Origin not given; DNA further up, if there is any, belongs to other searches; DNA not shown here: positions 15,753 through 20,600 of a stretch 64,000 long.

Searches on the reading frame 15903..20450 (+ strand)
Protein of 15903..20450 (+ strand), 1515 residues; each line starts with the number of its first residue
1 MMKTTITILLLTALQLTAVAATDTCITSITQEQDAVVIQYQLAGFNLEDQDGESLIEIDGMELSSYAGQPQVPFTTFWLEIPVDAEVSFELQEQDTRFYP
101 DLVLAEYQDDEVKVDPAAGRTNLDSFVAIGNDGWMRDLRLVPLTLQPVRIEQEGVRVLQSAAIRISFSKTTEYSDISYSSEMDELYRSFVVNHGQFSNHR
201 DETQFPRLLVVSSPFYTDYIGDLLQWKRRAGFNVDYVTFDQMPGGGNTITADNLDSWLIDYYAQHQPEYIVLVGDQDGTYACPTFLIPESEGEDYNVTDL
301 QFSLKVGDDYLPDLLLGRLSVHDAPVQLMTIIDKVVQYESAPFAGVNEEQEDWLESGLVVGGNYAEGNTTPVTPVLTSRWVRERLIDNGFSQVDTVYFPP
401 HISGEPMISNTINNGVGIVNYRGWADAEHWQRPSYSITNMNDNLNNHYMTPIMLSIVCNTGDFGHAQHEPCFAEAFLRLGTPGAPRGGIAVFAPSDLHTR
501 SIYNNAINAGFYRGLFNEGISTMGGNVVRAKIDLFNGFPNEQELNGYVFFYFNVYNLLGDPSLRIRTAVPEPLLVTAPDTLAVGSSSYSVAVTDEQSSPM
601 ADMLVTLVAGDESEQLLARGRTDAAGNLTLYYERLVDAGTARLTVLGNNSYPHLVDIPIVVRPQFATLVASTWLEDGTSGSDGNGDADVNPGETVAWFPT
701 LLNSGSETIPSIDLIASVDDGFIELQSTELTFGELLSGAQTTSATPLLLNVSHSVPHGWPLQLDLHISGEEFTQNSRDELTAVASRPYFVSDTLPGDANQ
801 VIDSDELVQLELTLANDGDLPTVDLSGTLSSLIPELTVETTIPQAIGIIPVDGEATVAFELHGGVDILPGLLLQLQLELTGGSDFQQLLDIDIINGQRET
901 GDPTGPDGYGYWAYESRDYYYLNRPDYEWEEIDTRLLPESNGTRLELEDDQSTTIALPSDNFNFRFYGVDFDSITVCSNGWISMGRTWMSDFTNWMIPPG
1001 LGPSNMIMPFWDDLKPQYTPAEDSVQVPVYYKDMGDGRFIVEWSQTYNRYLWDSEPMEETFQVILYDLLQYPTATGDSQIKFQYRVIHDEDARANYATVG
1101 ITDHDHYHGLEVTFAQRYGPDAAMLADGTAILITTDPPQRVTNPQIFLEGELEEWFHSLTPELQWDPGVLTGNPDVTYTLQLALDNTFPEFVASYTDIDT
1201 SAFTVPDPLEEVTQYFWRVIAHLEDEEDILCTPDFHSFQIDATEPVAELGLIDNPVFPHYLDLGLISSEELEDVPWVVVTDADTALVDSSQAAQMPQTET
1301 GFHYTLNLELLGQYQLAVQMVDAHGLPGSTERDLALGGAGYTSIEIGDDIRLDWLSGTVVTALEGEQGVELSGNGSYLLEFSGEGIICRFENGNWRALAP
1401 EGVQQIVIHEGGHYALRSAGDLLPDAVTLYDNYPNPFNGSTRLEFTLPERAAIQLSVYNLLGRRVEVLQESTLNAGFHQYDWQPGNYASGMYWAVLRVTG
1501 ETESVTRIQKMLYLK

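Call 39: search_protein_families(library=ncbifam, proteins=[window:15903-20450:+], max_evalue=0.00001)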
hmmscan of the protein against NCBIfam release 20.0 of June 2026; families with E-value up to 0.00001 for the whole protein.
window:15903-20450:+ (1515 aa): 3 families
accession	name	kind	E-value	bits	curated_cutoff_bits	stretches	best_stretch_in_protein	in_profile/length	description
NF033707.1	T9SS_sortase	equivalog_domain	1.7e-12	45.9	420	1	405-568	587-735/1095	type IX secretion system sortase PorU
NF052324.1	PorU_rel_Nterm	equivalog_domain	6e-12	44.5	450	1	297-585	509-784/879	putative type IX secretion system sortase PorU2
TIGR04183.1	Por_Secre_tail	domain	1.1e-07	31.7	23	1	1433-1507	2-68/72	T9SS type A sorting domain-containing protein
